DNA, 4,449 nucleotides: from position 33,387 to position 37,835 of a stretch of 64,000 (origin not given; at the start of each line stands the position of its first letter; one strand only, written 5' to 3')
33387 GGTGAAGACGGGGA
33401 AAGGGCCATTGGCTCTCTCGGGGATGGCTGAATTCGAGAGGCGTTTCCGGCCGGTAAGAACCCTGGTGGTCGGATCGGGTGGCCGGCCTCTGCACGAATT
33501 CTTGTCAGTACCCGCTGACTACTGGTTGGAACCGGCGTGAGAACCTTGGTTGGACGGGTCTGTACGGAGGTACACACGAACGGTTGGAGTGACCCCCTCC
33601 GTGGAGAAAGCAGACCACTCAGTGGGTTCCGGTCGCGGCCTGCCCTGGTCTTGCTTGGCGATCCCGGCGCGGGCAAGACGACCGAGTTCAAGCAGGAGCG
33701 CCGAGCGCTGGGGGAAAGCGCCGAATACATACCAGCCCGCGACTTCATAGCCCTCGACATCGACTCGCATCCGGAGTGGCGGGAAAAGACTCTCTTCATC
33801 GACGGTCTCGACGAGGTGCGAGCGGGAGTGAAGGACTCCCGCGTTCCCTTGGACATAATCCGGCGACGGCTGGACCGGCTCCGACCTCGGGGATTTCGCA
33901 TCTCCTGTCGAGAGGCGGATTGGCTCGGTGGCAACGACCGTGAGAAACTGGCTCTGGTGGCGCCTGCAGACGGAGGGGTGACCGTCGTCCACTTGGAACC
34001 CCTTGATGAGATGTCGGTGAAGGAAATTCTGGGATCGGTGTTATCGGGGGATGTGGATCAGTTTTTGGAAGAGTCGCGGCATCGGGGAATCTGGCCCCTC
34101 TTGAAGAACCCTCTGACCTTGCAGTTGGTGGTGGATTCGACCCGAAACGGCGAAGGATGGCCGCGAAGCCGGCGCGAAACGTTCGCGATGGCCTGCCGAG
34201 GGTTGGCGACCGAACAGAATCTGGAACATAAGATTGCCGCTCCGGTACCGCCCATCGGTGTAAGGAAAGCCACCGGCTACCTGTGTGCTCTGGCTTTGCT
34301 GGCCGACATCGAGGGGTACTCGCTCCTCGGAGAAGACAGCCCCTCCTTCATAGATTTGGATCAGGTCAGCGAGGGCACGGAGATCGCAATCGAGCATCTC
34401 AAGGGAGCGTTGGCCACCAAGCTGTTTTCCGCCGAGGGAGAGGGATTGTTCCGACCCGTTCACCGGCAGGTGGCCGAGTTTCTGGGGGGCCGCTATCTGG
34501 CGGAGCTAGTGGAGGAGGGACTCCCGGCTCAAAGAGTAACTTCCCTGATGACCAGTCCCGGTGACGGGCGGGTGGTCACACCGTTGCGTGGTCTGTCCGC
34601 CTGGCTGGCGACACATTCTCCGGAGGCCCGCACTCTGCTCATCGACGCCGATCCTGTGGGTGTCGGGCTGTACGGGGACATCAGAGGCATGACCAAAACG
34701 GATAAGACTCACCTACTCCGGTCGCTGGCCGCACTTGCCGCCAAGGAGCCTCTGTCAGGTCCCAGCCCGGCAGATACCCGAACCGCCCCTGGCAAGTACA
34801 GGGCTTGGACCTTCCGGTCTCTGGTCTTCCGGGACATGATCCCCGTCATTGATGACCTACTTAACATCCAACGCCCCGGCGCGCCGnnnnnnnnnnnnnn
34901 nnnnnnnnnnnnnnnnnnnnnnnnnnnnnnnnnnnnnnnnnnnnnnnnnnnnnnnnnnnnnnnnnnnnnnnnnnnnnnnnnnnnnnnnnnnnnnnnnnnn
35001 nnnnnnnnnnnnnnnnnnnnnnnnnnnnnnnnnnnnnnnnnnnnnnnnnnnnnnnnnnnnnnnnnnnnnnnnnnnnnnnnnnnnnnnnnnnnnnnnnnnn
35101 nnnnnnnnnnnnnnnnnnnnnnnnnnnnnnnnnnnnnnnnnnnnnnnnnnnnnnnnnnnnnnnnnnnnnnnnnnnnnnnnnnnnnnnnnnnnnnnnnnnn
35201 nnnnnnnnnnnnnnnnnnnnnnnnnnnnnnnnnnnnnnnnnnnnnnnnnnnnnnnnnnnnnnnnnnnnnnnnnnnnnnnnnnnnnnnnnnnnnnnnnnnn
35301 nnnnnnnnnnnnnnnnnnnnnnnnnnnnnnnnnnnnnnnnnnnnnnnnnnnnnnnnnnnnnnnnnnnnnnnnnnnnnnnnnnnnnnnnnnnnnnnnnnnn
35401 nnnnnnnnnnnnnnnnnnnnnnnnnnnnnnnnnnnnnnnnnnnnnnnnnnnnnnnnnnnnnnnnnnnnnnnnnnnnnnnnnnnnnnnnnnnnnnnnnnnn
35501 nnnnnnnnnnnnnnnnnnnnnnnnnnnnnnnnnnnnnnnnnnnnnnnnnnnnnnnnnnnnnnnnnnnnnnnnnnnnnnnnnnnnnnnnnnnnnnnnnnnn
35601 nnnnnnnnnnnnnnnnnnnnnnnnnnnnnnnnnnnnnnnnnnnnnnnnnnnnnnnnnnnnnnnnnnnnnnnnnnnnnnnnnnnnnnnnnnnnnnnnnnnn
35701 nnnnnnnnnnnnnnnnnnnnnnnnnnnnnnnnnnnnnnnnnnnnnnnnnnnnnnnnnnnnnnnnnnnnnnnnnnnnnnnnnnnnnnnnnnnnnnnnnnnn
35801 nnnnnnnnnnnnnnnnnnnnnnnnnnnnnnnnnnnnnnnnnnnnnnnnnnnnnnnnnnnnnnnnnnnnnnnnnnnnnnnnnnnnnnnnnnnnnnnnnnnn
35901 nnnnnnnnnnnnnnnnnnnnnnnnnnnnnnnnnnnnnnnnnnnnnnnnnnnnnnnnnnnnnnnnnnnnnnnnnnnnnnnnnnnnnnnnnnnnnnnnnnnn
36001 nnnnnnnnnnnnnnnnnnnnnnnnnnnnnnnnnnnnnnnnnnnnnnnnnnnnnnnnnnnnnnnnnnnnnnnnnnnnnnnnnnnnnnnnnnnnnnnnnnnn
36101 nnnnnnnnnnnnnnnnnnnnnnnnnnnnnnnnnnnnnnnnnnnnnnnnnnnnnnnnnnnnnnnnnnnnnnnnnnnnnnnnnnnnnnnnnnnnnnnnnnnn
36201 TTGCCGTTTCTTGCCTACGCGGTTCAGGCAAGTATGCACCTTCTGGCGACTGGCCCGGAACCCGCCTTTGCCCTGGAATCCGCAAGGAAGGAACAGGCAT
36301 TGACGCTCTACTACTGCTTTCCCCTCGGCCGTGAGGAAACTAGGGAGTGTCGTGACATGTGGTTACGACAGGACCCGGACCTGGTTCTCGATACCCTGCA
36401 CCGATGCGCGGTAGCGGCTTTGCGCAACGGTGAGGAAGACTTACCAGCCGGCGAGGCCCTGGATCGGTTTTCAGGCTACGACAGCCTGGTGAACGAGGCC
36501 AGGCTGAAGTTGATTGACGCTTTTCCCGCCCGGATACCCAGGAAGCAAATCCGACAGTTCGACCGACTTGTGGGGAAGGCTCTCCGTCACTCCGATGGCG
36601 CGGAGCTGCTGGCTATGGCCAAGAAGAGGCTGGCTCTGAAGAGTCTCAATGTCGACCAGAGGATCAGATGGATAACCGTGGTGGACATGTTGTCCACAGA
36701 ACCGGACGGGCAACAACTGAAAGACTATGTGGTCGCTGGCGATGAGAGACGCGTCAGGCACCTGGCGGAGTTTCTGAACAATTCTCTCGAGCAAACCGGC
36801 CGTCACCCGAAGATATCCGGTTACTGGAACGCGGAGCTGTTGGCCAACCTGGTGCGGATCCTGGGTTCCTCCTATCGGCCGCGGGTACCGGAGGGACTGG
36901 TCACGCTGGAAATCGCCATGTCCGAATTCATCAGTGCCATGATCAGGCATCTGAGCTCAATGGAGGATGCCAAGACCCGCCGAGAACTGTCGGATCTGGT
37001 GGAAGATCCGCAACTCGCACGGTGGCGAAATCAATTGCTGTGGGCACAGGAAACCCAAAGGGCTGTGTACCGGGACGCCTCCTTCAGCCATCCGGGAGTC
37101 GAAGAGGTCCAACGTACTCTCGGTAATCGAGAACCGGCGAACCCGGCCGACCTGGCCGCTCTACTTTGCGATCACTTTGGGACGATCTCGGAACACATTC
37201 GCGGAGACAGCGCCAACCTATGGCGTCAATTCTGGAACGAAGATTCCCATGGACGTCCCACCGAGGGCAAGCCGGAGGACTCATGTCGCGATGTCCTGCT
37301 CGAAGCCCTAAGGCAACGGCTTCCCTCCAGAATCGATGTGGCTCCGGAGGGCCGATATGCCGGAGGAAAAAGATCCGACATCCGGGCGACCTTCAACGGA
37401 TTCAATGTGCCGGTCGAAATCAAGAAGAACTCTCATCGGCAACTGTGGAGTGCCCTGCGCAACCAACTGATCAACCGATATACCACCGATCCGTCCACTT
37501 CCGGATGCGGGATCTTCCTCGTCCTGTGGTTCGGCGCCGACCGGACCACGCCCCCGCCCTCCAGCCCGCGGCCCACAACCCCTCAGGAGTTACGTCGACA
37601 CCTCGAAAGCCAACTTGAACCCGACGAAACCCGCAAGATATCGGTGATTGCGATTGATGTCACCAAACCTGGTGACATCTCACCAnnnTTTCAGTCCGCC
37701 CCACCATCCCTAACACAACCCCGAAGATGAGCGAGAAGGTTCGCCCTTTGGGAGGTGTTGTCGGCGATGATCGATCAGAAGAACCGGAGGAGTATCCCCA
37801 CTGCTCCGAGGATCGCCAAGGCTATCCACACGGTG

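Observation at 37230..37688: C-terminal 150 aa of the NACHT giant: putative PD-(D/E)xK effector in the 'wrong' position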

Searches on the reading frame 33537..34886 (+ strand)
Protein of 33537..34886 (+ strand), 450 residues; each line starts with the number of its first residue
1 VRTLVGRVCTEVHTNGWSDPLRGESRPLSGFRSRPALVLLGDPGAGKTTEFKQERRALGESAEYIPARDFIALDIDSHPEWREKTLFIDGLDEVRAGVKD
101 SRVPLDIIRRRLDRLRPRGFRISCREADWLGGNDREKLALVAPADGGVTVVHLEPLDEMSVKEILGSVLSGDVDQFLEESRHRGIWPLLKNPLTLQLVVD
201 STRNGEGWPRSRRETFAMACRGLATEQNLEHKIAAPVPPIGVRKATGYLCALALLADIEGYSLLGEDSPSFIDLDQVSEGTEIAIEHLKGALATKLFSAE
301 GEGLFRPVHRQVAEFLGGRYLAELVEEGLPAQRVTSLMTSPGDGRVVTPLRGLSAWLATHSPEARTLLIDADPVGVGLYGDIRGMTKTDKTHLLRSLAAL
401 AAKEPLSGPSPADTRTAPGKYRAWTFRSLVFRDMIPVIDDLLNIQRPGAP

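Call 17: search_protein_families(library=ncbifam, proteins=[window:33537-34886:+], max_evalue=1)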
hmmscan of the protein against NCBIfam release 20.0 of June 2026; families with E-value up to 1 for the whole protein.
window:33537-34886:+ (450 aa): 3 families
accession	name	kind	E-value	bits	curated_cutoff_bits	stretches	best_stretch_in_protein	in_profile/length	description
NF058535.1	antiphage_EruA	equivalog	2.1e-105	354.2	1000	1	27-406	17-387/1318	NACHT domain-containing antiphage protein EruA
NF058534.1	antiphage_HyoA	equivalog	1.2e-18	66.2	1200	2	143-403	196-457/1430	NACHT domain-containing antiphage protein HyoA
TIGR03815.1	CpaE_hom_Actino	equivalog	0.013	14.6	154.45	1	353-378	128-155/340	septum site-determining protein Ssd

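Call 18: search_protein_families(library=pfam, proteins=[window:33537-34886:+], max_evalue=10)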
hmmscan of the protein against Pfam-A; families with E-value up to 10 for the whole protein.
window:33537-34886:+ (450 aa): 1 family
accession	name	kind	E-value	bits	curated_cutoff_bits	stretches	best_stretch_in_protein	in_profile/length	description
PF24883.2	NPHP3_N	-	0.26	11.9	24.8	0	34-49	22-37/164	Nephrocystin 3, N-terminal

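Call 65: search_solved_structures(query=A2, max_evalue=1)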
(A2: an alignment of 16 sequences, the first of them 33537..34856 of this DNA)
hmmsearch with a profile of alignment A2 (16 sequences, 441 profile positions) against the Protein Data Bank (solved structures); distinct sequences matched with E-value up to 1: 18.
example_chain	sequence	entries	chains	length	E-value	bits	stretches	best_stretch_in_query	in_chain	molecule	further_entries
5lj5_Q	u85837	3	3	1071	0.096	14.8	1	20-56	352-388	Pre-mRNA-splicing factor ATP-dependent RNA helicase PRP16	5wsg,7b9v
5zui_A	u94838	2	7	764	0.11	14.7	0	31-53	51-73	Heat Shock Protein 104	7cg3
7joq_I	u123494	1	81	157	0.14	14.3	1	303-340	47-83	Small Terminase subunit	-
1ye8_A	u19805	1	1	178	0.16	14.1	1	37-63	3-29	Hypothetical UPF0334 kinase-like protein AQ_1292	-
7dcp_x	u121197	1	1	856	0.28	13.3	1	13-53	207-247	PRP2 isoform 1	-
5gm6_Y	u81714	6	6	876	0.29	13.2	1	13-53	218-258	Pre-mRNA-splicing factor ATP-dependent RNA helicase-like protein PRP2 | PRP2 isoform 1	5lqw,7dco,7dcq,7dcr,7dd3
2p65_A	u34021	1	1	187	0.3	13.2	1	29-75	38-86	Hypothetical protein PF08_0063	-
6zwx_A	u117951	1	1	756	0.4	12.8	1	11-59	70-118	ATP-dependent RNA helicase HrpA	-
7akp_A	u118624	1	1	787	0.4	12.8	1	11-59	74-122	ATP-dependent RNA helicase HrpA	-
8po6_A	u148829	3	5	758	0.4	12.7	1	11-59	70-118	ATP-dependent RNA helicase HrpA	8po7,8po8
6zww_A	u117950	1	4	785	0.41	12.7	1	11-59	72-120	ATP-dependent RNA helicase HrpA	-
9dtr_V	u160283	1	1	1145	0.44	12.6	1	7-58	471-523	Pre-mRNA-splicing factor ATP-dependent RNA helicase PRP22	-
5mq0_V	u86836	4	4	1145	0.44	12.6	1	7-58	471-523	Pre-mRNA-splicing factor ATP-dependent RNA helicase PRP22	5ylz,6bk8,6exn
5bq5_A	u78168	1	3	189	0.73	11.9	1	22-75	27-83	Insertion sequence IS5376 putative ATP-binding protein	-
9ggr_A2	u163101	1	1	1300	0.76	11.8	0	12-59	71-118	ATP-dependent RNA helicase HrpA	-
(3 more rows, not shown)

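Call 73: predict_structure(alignment_id=A3)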
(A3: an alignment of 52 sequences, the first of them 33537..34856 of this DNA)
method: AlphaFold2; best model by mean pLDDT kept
length: 440 residues; sequences in the alignment: 52
mean_pLDDT: 84.2   pTM: 0.86
mean pLDDT of the five models: 84.2, 82.2, 75.7, 74.8, 73.3
residues with pLDDT >= 90: 215; 70-90: 164; 50-70: 39; < 50: 22
segments of 3 or more residues with pLDDT < 50: 15-19, 407-421
pLDDT, mean of each block of 10 residues (from residue 1): 74 57 81 93 89 94 93 89 95 67 85 93 83 81 83 91 90 92 89 91 82 91 78 69 94 91 79 88 91 89 88 95 97 92 81 94 95 87 89 89 53 38 62 82
secondary structure, 60 per line:
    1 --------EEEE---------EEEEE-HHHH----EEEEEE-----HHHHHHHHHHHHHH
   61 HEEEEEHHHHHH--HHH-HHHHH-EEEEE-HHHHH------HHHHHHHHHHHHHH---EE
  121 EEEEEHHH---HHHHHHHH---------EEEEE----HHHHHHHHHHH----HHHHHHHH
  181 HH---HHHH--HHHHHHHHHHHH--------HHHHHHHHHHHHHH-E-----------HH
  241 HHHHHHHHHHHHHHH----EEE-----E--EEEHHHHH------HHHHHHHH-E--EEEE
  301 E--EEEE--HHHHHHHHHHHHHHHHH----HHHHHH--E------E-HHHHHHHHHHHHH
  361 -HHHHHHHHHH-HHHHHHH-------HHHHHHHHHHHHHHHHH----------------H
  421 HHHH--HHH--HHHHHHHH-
elements in order: E9-12 E22-26 H28-31 E36-41 H47-61 E62-66 H67-72 H79-83 E85-89 H91-95 H102-115 E119-125 H132-139 E149-153 H158-168 H173-182 H186-189 H192-203 H212-225 H239-255 E260-262 E271-273 H274-278 H285-292 E297-301 E304-307 H310-326 H331-336 H348-360 H362-371 H373-379 H387-403 H420-424 H432-439

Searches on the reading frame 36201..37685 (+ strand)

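Call 18: search_protein_families(library=pfam, proteins=[window:36201-37685:+], max_evalue=10)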
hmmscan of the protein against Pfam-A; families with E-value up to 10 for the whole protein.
window:36201-37685:+ (495 aa): 1 family
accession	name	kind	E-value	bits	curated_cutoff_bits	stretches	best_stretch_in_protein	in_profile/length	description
PF06451.17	Moricin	-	0.15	12.2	27.6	1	106-129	20-43/62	Moricin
